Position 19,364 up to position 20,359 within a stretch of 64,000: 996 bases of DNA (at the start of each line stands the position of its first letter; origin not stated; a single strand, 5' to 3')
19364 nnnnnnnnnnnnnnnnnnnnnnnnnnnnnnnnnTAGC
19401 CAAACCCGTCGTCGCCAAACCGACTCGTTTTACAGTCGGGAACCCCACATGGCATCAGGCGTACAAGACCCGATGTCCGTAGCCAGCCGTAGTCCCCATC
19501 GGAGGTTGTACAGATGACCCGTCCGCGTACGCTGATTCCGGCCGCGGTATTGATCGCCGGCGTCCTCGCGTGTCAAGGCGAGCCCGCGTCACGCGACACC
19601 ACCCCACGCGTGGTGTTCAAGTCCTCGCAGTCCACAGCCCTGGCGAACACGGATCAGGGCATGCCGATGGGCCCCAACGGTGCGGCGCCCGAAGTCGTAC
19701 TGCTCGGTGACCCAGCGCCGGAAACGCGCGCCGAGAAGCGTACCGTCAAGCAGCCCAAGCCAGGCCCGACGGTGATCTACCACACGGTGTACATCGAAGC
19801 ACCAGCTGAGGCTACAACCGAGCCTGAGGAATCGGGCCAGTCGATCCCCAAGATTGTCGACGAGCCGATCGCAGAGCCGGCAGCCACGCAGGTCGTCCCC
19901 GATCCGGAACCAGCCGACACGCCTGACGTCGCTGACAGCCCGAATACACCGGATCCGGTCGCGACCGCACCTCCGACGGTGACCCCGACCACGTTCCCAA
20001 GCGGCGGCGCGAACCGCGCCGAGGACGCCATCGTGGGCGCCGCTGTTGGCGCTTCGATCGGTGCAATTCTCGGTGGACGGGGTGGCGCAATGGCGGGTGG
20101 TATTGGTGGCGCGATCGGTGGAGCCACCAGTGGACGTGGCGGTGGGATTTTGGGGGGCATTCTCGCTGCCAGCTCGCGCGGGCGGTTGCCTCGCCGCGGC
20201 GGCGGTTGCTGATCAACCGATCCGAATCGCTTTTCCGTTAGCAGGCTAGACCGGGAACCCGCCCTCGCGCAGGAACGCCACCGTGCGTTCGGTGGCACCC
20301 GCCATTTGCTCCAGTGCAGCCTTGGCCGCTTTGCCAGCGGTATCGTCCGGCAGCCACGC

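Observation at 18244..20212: Fur-family regulator followed by a hairpin and two tandem paralogous Gly-rich secreted proteins sharing a conserved motif and identical RBS context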

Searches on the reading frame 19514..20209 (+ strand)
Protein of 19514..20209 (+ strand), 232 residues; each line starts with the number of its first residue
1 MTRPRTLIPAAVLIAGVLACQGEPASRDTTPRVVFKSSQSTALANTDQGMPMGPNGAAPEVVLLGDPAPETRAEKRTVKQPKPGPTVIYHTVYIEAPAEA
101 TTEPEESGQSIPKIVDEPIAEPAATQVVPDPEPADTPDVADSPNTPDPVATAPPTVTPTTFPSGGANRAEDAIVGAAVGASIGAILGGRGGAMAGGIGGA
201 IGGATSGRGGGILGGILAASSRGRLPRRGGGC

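Call 6: search_protein_families(library=pfam, proteins=[window:19514-20209:+], max_evalue=0.1)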
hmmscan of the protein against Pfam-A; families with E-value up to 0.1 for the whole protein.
window:19514-20209:+ (232 aa): 0 families

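Call 8: find_homologous_proteins(query=window:19514-20209:+, max_evalue=0.01)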
Query window:19514-20209:+ (232 aa): 34 proteins with E <= 0.01 among 8000 candidates.
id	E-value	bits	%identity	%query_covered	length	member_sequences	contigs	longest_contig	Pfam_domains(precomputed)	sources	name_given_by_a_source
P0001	1.2e-127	442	89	80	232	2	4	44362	-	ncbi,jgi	jgi:hypothetical protein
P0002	1.1e-123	429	90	100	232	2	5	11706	-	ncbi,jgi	jgi:hypothetical protein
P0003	1.6e-121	422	87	81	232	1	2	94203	-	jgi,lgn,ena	-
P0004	2.6e-120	418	88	100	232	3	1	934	-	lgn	-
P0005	8.7e-64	233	55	91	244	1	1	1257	-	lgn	-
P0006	1.2e-60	223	49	74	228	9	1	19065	-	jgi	jgi:hypothetical protein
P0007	2.7e-58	215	48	74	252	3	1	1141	-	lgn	-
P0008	5.3e-57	211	42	74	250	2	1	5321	-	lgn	-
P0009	8.6e-57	210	53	86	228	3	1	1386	-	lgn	-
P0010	1.1e-56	210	45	64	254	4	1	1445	-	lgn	-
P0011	1.9e-56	209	51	84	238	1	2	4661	-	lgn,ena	-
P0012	1.5e-55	206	48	74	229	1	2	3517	-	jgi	jgi:hypothetical protein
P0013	2.5e-55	205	50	86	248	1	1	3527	-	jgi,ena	jgi:hypothetical protein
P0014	8.5e-54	201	45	74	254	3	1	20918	-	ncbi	ncbi:MAG: hypothetical protein ACREK3_07905 [Gemmatimonadota bacterium]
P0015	3.1e-53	199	47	74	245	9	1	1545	-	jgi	jgi:hypothetical protein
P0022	2.9e-48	182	40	76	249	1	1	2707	-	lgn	-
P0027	1.9e-40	157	49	95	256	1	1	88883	-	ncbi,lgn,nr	ncbi:MAG TPA: hypothetical protein VM737_02700 [Gemmatimonadota bacterium]|nr:hypothetical protein [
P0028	9.3e-37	145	48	95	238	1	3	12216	-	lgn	-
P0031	1.8e-35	141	39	75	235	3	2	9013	-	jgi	-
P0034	9.7e-33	132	42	78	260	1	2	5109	-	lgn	-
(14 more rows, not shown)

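Call 13: search_protein_families(library=ncbifam, proteins=[window:19514-20209:+], max_evalue=1)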
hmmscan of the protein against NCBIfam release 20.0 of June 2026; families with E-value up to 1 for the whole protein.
window:19514-20209:+ (232 aa): 3 families
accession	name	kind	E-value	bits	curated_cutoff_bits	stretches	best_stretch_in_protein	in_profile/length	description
NF008437.0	PRK11280.1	equivalog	0.061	13.2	99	1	165-208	67-110/179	hypothetical protein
TIGR03789.1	pdsO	hypoth_equivalog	0.52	9.9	152.2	1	166-203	37-74/243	sortase-associated OmpA-like protein PdsO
NF053611.1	YiaD_Gzip_OmpA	equivalog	0.73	9.5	175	0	166-208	23-65/206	YiaD family glycine zipper/OmpA-like lipoprotein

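Call 15: find_related_loci(query=A1, collection=genome_contigs, flank=6000)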
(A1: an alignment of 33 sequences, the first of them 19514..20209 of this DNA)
Query A1 (232 aa) in genome_contigs; peptide patterns used: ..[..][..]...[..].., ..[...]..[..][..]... (x = any residue, [..] = any of these).
599 stretches matched a pattern (row limit reached: there are more); 4 encode a relative of the query (tblastn E <= 1e-3); 4 distinct loci.
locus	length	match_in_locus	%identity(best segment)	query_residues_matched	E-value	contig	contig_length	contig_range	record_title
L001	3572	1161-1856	86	1-232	2e-97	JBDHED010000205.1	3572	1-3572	MAG: Gemmatimonadota bacterium isolate M8-44_Bin_140 M8-44_Bin_140_scaffold_147930, whole genome shotgun sequence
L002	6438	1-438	83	41-186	9e-64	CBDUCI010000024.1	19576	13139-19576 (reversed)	MAG TPA_asm: uncultured bacterium isolate ERR2431957_metabat2_43 genome assembly, contig: ERZ23878503.556, whole genome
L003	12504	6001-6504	47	1-171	2e-35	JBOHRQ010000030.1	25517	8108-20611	MAG: Gemmatimonadota bacterium isolate SD8030_maxbin2.bin.2 NODE_227_length_25517_cov_10.048050, whole genome shotgun se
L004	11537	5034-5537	47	1-171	5e-32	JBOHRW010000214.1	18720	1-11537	MAG: Gemmatimonadota bacterium isolate M3-B2_metabat2.bin.87 k127_153429, whole genome shotgun sequence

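Call 16: find_encoding_contigs(protein=P0027, flank=6000, max_places=2)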
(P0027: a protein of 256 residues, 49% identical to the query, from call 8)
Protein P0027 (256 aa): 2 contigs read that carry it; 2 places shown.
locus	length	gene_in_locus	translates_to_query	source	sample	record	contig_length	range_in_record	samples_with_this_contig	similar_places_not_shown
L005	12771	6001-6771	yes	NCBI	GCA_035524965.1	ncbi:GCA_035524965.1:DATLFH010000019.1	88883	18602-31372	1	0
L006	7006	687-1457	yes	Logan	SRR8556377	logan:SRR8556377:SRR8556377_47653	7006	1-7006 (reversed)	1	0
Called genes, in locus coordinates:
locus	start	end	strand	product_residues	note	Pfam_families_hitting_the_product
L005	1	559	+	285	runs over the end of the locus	PF12911:OppC_N, PF00528:BPD_transp_1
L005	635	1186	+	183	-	PF04542:Sigma70_r2, PF08281:Sigma70_r4_2, PF04545:Sigma70_r4 (weak)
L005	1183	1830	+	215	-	-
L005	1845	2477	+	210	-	PF13801:Metal_resist (weak), PF07813:LTXXQ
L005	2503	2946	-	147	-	PF20791:Acyl-ACP_TE_C (faint), PF13279:4HBT_2, PF03061:4HBT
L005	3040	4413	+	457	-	-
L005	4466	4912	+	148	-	PF01475:FUR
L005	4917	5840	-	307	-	PF19459:DUF5996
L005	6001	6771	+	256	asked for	-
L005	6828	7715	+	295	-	PF03743:TrbI (weak)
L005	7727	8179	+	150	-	-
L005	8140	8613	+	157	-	PF02657:SufE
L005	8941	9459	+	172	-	PF04542:Sigma70_r2, PF08281:Sigma70_r4_2, PF04545:Sigma70_r4 (weak)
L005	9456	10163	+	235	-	PF13490:zf-HC2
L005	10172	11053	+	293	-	PF13349:DUF4097 (weak)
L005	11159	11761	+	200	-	-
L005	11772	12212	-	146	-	-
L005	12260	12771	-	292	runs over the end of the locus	PF00581:Rhodanese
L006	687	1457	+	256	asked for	-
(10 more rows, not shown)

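Call 17: find_encoding_contigs(protein=P0014, flank=6000, max_places=2)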
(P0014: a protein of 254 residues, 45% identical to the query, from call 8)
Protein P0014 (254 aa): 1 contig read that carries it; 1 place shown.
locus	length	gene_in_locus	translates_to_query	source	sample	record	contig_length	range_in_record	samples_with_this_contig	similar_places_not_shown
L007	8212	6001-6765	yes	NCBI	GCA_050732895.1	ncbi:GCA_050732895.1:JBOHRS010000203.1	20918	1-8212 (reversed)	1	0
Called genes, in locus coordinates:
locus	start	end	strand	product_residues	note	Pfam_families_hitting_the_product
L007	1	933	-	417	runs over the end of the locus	-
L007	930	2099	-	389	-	PF04230:PS_pyruv_trans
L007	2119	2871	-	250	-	-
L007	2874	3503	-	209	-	PF00730:HhH-GPD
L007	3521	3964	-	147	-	PF20791:Acyl-ACP_TE_C (weak), PF13279:4HBT_2, PF03061:4HBT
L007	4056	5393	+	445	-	PF03349:Toluene_X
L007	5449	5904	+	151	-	PF01475:FUR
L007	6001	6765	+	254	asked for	-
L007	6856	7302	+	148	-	-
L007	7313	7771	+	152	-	PF02657:SufE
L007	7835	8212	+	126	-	PF04542:Sigma70_r2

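Call 18: find_encoding_contigs(protein=P0006, flank=6000, max_places=2)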
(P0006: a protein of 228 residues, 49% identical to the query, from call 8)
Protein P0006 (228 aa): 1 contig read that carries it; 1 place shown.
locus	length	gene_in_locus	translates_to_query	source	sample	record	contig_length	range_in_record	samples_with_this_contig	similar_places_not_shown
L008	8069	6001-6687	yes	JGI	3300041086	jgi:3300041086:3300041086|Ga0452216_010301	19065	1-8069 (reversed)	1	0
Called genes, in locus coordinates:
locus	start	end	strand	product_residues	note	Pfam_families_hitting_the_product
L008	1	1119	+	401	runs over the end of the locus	PF00144:Beta-lactamase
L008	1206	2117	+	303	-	-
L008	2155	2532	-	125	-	PF07883:Cupin_2 (weak)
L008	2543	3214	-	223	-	-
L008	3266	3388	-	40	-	-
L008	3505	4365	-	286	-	PF02678:Pirin, PF07883:Cupin_2 (faint), PF17954:Pirin_C_2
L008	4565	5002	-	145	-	-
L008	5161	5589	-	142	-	-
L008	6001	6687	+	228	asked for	-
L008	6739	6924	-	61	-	-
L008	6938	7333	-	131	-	PF12172:zf-ChsH2, PF01796:OB_ChsH2_C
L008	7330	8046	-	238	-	PF00108:Thiolase_N (weak), PF02803:Thiolase_C, PF22691:Thiolase_C_1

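Call 25: find_encoding_contigs(protein=P0028, flank=5000, max_places=2)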
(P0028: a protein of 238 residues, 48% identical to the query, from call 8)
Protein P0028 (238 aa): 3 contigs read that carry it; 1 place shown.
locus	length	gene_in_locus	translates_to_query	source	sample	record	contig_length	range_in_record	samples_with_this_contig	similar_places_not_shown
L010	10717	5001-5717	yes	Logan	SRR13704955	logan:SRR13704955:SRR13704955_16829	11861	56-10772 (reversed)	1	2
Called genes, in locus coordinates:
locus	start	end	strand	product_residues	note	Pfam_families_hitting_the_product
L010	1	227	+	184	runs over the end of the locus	PF07638:Sigma70_ECF (weak), PF04542:Sigma70_r2, PF08281:Sigma70_r4_2, PF04545:Sigma70_r4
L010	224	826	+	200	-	-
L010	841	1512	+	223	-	-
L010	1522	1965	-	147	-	PF20791:Acyl-ACP_TE_C (faint), PF13279:4HBT_2, PF03061:4HBT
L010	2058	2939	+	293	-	PF02567:PhzC-PhzF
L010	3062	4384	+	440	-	PF03349:Toluene_X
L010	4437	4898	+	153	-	PF01475:FUR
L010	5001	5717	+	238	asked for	-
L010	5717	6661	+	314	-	PF03743:TrbI (weak)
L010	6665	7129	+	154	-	-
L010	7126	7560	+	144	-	PF02657:SufE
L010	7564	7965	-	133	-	PF04828:GFA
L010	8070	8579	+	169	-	PF07638:Sigma70_ECF (weak), PF04542:Sigma70_r2, PF13384:HTH_23 (faint), PF04545:Sigma70_r4, PF08281:Sigma70_r4_2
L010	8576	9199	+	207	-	-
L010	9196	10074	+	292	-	PF13349:DUF4097 (weak)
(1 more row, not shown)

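Call 26: find_encoding_contigs(protein=P0031, flank=5000, max_places=2)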
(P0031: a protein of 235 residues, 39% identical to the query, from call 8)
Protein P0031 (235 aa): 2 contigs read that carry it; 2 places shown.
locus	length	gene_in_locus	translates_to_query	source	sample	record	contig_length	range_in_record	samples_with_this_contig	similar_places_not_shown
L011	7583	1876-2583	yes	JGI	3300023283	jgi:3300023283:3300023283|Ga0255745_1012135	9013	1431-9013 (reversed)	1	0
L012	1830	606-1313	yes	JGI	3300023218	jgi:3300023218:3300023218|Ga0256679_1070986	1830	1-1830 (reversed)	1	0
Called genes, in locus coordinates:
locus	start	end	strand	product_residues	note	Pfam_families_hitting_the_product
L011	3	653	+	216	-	?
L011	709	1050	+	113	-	PF01475:FUR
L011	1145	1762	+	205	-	-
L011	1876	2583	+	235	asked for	-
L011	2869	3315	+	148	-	PF02657:SufE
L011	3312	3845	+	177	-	PF13302:Acetyltransf_3, PF13420:Acetyltransf_4 (weak), PF00583:Acetyltransf_1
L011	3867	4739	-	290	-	PF00581:Rhodanese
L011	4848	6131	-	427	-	PF04413:Glycos_transf_N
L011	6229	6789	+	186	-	PF04542:Sigma70_r2, PF08281:Sigma70_r4_2, PF04545:Sigma70_r4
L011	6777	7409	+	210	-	-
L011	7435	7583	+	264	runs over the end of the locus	PF00595:PDZ, PF13180:PDZ_2 (weak), PF14685:PDZ_Tricorn (faint), PF17820:PDZ_6, PF00595:PDZ (weak), PF13180:PDZ_2, PF17820:PDZ_6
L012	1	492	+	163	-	?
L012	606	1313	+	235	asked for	-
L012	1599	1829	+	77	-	?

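Call 45: predict_structure(alignment_id=A1)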
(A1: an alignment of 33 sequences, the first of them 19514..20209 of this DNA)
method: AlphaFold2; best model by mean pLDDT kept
length: 232 residues; sequences in the alignment: 33
mean_pLDDT: 59.6   pTM: 0.27
mean pLDDT of the five models: 59.6, 59.5, 59.3, 55.4, 54.1
residues with pLDDT >= 90: 0; 70-90: 60; 50-70: 111; < 50: 61
segments of 3 or more residues with pLDDT < 50: 21-28, 30-32, 35-49, 102-107, 162-165, 222-232
pLDDT, mean of each block of 10 residues (from residue 1): 52 54 46 47 45 57 59 71 79 69 48 55 59 54 54 51 59 81 81 80 71 59 45 37
secondary structure, 60 per line:
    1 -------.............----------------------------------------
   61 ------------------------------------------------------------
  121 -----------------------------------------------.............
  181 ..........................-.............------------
elements in order: H8-20 H168-206 H208-220

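Call 57: search_protein_families(library=pfam, alignment_id=A1, max_evalue=1)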
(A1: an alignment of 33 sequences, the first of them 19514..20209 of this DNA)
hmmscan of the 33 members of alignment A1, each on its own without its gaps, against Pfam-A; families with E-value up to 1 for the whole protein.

A. member 1, window:19514-20209:+ (232 aa): 0 families

B. families by the number of members that match (of 33 scanned): 5 families
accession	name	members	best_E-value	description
PF05433.20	Rick_17kDa_Anti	18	0.011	Glycine zipper 2TM domain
PF13441.11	Gly-zipper_YMGG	14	0.00083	YMGG-like Gly-zipper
PF13488.11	Gly-zipper_Omp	3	0.013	Glycine zipper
PF05887.16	Trypan_PARP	1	0.0016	Procyclic acidic repetitive protein (PARP)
PF10439.15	Bacteriocin_IIc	1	0.046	Bacteriocin class II with double-glycine leader peptide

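Call 59: fold_search(model_id=the predicted structure, library=pdb)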
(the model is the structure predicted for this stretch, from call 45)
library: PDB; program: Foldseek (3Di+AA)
matches with E <= 10: 0; with E <= 0.001: 0
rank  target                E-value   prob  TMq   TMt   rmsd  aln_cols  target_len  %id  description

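Call 65: search_protein_representatives(alignment_id=A1)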
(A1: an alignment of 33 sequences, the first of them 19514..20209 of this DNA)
Query: 33 sequences, 253 profile positions. Proteins with E-value up to 0.001 (for the whole library): 166; up to 1e-10: 17; up to 1e-30: 14. The best 150 are listed.
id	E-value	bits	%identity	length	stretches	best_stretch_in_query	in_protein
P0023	2.9e-86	305.5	-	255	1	1-252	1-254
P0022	1.2e-81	290.4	-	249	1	4-230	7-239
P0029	3.5e-76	272.5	-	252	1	1-241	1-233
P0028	3.7e-71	256.0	-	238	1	1-235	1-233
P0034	8.9e-70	251.5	-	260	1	1-241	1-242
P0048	5.3e-62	226.0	-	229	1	6-229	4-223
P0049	1.1e-54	202.1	-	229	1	1-231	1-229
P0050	2.4e-54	201.0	-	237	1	1-235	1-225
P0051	1.4e-48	182.1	-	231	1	1-232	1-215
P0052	6.5e-48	179.9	-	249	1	1-236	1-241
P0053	1.2e-39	152.9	-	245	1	1-236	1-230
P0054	2.8e-37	145.0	-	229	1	1-231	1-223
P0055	6.0e-37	144.0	-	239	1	1-233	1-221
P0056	8.1e-32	127.2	-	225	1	1-232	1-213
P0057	6.9e-17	78.2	-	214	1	1-207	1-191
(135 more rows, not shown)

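Call 69: find_encoding_contigs(protein=P0034, flank=4000, max_places=2)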
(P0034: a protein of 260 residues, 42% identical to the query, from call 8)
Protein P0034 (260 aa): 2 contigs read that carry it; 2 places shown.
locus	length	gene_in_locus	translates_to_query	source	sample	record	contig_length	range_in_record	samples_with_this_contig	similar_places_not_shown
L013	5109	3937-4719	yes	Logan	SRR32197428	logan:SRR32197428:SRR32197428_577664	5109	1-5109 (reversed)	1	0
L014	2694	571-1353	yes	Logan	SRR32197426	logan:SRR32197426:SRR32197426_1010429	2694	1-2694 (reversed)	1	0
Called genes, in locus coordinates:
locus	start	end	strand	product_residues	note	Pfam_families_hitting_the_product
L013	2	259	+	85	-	?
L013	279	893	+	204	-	PF13801:Metal_resist, PF07813:LTXXQ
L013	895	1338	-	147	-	PF20791:Acyl-ACP_TE_C (weak), PF13279:4HBT_2, PF03061:4HBT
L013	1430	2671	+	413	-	PF03349:Toluene_X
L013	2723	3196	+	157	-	PF01475:FUR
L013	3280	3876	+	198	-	-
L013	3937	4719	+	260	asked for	-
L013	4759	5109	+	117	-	?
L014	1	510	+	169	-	?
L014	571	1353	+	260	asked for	-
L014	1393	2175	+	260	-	-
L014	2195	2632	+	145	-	PF02657:SufE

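Call 70: find_encoding_contigs(protein=P0022, flank=4000, max_places=2)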
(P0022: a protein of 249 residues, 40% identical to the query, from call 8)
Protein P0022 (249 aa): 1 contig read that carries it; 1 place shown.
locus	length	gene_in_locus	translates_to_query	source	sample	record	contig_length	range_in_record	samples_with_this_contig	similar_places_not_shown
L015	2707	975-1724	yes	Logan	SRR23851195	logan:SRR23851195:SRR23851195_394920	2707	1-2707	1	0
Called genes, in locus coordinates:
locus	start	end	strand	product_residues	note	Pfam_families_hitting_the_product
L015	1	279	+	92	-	?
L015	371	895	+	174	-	-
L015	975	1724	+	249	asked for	-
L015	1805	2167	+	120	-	PF02657:SufE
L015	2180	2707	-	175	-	?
